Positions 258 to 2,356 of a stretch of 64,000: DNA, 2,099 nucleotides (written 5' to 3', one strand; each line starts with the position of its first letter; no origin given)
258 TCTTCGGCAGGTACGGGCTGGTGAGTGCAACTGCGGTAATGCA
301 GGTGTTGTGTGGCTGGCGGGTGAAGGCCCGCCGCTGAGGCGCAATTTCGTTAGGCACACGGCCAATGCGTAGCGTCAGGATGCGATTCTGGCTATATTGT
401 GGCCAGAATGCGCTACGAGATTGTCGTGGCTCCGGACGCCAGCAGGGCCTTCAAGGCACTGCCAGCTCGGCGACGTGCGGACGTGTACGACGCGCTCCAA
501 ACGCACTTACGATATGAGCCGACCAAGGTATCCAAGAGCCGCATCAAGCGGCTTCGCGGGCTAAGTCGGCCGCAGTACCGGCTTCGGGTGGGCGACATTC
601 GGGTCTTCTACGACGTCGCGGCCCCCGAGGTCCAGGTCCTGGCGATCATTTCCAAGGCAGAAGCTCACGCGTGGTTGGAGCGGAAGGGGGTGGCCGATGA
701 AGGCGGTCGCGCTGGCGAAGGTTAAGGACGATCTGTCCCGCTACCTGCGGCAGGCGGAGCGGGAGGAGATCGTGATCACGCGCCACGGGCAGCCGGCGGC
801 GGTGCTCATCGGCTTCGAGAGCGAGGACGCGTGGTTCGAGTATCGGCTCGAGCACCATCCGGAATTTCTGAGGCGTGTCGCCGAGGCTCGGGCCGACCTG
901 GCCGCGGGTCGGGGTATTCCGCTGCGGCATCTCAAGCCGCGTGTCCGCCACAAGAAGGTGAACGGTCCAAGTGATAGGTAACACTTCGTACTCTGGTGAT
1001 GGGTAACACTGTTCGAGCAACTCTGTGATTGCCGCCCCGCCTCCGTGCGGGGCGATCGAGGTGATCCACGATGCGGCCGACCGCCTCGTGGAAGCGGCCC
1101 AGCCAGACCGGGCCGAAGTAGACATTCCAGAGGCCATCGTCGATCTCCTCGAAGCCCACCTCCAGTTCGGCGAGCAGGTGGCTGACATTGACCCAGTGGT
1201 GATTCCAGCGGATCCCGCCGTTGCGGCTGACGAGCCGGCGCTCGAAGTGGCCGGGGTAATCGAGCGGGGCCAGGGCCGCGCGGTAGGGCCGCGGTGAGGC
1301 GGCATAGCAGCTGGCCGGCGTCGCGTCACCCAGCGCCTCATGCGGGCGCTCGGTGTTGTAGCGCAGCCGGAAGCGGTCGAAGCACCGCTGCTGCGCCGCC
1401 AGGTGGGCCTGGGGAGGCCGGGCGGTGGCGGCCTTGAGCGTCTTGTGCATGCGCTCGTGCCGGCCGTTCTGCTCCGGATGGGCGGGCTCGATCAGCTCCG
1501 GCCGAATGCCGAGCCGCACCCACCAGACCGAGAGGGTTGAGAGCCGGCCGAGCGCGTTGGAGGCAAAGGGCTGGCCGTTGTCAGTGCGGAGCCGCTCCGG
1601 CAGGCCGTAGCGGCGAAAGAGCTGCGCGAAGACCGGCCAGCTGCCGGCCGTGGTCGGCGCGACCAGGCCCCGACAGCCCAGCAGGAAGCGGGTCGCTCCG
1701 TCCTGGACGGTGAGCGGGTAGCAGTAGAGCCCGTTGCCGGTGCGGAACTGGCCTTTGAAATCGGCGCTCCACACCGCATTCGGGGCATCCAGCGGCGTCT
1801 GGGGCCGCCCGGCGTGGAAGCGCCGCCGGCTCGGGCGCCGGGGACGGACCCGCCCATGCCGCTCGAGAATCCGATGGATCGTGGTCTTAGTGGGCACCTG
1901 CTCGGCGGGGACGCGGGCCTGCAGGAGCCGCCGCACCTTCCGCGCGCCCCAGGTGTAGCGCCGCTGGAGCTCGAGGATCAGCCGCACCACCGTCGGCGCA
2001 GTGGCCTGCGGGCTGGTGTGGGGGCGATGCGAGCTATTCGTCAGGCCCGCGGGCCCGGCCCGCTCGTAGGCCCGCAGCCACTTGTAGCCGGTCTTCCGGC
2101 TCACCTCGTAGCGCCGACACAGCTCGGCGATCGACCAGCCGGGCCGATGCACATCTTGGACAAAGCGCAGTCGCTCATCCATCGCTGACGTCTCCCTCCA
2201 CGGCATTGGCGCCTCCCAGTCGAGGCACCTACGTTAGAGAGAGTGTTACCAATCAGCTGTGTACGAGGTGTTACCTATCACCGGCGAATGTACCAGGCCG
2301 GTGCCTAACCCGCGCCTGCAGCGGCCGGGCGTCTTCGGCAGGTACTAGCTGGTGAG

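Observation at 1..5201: Integron-type gene-cassette array (six complete cassettes, seven attC-like sites) with no integrase in view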

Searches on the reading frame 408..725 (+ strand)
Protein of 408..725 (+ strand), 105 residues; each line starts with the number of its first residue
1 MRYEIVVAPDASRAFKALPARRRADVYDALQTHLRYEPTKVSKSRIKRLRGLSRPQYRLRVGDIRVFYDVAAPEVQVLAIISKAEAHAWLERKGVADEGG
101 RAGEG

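Call 7: search_protein_families(library=pfam, proteins=[window:408-725:+], max_evalue=0.01)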
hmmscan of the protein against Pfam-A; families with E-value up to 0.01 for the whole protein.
window:408-725:+ (105 aa): 1 family
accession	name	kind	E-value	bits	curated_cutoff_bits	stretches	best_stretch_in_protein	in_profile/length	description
PF05016.21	ParE_toxin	-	0.0012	19.9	23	1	10-85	6-87/89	ParE toxin of type II toxin-antitoxin system, parDE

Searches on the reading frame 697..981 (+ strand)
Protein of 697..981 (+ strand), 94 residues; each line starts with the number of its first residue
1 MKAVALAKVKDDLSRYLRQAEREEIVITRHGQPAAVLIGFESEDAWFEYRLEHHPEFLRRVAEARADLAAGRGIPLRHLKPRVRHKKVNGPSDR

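Call 7: search_protein_families(library=pfam, proteins=[window:697-981:+], max_evalue=0.01)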
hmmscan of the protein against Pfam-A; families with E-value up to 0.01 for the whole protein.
window:697-981:+ (94 aa): 1 family
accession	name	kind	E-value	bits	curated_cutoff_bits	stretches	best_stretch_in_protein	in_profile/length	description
PF02604.26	PhdYeFM_antitox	-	5.2e-11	42.6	29.8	1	1-46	1-48/74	Antitoxin Phd_YefM, type II toxin-antitoxin system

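Call 13: find_encoding_contigs(protein=window:697-981:+, flank=10000, max_places=6)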
Protein window:697-981:+ (94 aa): no gene with exactly this product is on record in the collection.

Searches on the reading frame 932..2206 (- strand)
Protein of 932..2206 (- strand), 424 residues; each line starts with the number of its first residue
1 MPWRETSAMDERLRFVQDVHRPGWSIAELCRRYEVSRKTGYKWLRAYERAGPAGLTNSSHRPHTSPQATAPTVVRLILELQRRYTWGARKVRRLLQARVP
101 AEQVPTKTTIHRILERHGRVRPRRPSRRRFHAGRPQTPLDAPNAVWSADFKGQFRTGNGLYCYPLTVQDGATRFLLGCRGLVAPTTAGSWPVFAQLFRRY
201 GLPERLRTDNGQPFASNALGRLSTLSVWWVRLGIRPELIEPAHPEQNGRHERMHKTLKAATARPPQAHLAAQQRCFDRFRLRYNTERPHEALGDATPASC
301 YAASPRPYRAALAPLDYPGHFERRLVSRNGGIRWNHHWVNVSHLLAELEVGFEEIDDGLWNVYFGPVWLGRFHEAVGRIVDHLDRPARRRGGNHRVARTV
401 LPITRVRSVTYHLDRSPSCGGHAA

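Call 7: search_protein_families(library=pfam, proteins=[window:932-2206:-], max_evalue=0.01)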
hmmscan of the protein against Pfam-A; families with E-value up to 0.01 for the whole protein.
window:932-2206:- (424 aa): 8 families
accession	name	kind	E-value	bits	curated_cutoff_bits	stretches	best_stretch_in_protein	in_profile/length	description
PF13683.12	rve_3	-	2.4e-16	59.7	26.5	1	233-297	2-67/67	Integrase core domain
PF13518.12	HTH_28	-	8.6e-13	48.6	25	1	11-63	1-52/52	Helix-turn-helix domain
PF13384.12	HTH_23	-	1.1e-10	41.4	24.6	1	10-55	5-49/50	Homeodomain-like domain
PF13565.12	HTH_32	-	2.8e-10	41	33.7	1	39-114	1-73/73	Homeodomain-like domain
PF13011.12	LZ_Tnp_IS481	-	7.6e-09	36.2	22.2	1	15-77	17-79/85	leucine-zipper of insertion element IS481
PF00665.32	rve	-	1.9e-08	34.9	32.6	1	141-244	3-102/102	Integrase core domain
PF13551.12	HTH_29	-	8.5e-08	32.6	28.1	1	23-64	11-52/64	Winged helix-turn helix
PF01527.26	HTH_Tnp_1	-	2.9e-05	24.7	24.1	1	12-55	12-51/75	Transposase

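Call 74: find_homologous_proteins(query=window:932-2182:-, max_evalue=1e-80)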
Query window:932-2182:- (416 aa): 7108 proteins with E <= 1e-80 among 8000 candidates; the best 120 are listed.
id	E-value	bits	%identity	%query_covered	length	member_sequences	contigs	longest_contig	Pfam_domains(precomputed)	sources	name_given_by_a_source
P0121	3.6e-258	875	95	95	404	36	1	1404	PF00665.33,PF13384.13,PF13551.13,PF13011.12,PF01527.27,PF13518.13,PF13683.13,PF13565.13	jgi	jgi:putative transposase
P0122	1.8e-238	810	88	95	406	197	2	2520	PF00665.33,PF13384.13,PF13551.13,PF13011.12,PF13518.13,PF13683.13,PF13565.13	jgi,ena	-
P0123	3.7e-236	802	87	95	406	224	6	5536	PF00665.33,PF13384.13,PF13551.13,PF13011.12,PF01527.27,PF13518.13,PF13683.13,PF13565.13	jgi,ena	-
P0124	7.9e-236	801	87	95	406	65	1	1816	PF00665.33,PF13384.13,PF13551.13,PF13011.12,PF13518.13,PF13683.13,PF13565.13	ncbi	-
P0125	2.4e-232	790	85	95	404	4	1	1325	PF00665.33,PF13384.13,PF13551.13,PF13011.12,PF13518.13,PF13683.13,PF13565.13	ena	-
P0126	5.0e-232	789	86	95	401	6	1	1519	PF00665.33,PF13384.13,PF13551.13,PF13011.12,PF13518.13,PF13683.13,PF13565.13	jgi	jgi:putative transposase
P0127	6.0e-231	785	85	95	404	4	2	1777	PF00665.33,PF13384.13,PF13551.13,PF13011.12,PF13518.13,PF13683.13,PF13565.13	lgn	-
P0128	1.2e-230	784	85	95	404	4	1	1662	PF00665.33,PF13384.13,PF13551.13,PF13011.12,PF01527.27,PF13518.13,PF13683.13,PF13565.13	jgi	-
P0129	3.1e-230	783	85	95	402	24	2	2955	PF00665.33,PF13384.13,PF13551.13,PF13011.12,PF13518.13,PF13683.13,PF13565.13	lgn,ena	-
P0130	3.8e-230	782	86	95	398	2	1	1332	PF00665.33,PF13384.13,PF13551.13,PF13011.12,PF13518.13,PF13683.13,PF13565.13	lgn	-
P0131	1.1e-229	781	86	95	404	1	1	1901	PF00665.33,PF13384.13,PF13551.13,PF13011.12,PF01527.27,PF13518.13,PF13683.13,PF13565.13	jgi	jgi:putative transposase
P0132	1.8e-228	777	86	95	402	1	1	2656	PF00665.33,PF13384.13,PF13551.13,PF13011.12,PF13518.13,PF13683.13,PF13565.13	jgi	-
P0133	2.3e-228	777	85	95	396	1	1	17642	PF00665.33,PF13384.13,PF13551.13,PF13011.12,PF13518.13,PF13683.13,PF13565.13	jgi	jgi:transposase InsO family protein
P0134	1.4e-227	774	84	95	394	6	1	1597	PF00665.33,PF13384.13,PF13551.13,PF13011.12,PF13518.13,PF13683.13,PF13565.13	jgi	jgi:transposase InsO family protein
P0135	6.4e-227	772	84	95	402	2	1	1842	PF00665.33,PF13384.13,PF13551.13,PF13011.12,PF13518.13,PF13683.13,PF13565.13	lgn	-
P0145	1.3e-222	758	84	93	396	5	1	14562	PF00665.33,PF13384.13,PF13551.13,PF13011.12,PF13518.13,PF13683.13,PF13565.13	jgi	jgi:transposase InsO family protein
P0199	3.3e-164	565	67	91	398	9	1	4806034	PF00665.33,PF13384.13,PF13551.13,PF13011.12,PF13518.13,PF13683.13,PF13565.13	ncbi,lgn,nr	ncbi:MAG: IS481 family transposase [Gemmatimonadota bacterium]|nr:MAG: IS481 family transposase [Gem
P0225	2.0e-148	513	59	92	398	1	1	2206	PF00665.33,PF13384.13,PF13551.13,PF13011.12,PF13518.13,PF13683.13,PF13565.13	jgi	-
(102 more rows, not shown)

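Call 75: find_encoding_contigs(protein=P0133, flank=4000, max_places=4)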
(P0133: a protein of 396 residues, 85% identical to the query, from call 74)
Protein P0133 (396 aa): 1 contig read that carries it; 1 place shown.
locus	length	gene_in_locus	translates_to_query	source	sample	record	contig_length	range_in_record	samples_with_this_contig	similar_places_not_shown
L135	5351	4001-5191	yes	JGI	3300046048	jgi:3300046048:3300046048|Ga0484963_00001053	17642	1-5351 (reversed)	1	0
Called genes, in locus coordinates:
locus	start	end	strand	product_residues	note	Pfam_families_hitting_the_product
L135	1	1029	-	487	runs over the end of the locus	-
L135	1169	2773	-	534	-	-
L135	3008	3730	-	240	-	-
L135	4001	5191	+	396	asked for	PF13011:LZ_Tnp_IS481, PF13384:HTH_23, PF13518:HTH_28, PF13551:HTH_29 (weak), PF13565:HTH_32, PF00665:rve, PF13683:rve_3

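Call 76: find_encoding_contigs(protein=P0145, flank=4000, max_places=4)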
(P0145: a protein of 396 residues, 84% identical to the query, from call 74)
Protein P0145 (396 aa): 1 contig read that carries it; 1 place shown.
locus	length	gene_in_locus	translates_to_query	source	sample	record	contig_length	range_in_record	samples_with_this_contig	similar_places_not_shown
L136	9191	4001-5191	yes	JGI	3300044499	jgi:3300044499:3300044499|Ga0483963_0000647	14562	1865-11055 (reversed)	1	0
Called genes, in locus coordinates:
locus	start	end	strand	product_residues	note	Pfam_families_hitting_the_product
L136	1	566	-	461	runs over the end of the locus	-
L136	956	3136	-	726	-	PF13384:HTH_23 (faint), PF13518:HTH_28 (faint), PF13551:HTH_29 (faint), PF13542:HTH_Tnp_ISL3 (weak), PF21804:Transposase_29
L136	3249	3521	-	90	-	PF05016:ParE_toxin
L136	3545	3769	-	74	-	PF09720:Unstab_antitox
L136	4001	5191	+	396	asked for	PF13011:LZ_Tnp_IS481, PF13384:HTH_23, PF13518:HTH_28, PF13551:HTH_29 (weak), PF13565:HTH_32, PF00665:rve, PF13683:rve_3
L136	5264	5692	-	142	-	-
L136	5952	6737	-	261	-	PF18967:PycTM (weak)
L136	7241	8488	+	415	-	PF00078:RVT_1, PF08388:GIIM (weak)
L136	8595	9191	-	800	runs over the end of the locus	PF04851:ResIII (weak)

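Call 77: find_encoding_contigs(protein=P0199, flank=4000, max_places=8)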
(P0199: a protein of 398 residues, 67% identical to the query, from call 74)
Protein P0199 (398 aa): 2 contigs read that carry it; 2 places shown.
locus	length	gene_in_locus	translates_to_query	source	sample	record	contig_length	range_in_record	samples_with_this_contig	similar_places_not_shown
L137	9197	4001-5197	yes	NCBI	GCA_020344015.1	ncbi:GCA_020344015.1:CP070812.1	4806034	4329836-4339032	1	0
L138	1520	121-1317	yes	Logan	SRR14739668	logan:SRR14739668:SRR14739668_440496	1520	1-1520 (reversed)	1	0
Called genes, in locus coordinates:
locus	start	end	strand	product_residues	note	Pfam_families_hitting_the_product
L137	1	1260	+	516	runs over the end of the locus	PF00206:Lyase_1, PF10397:ADSL_C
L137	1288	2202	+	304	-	PF01259:SAICAR_synt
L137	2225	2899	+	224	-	PF02666:PS_Dcarbxylase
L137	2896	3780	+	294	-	PF01066:CDP-OH_P_transf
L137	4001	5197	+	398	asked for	PF13384:HTH_23, PF13518:HTH_28, PF13011:LZ_Tnp_IS481, PF13551:HTH_29, PF13565:HTH_32, PF00665:rve, PF13683:rve_3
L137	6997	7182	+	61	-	PF06348:DUF1059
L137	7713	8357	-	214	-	-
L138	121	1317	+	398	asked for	PF13384:HTH_23, PF13518:HTH_28, PF13011:LZ_Tnp_IS481, PF13551:HTH_29, PF13565:HTH_32, PF00665:rve, PF13683:rve_3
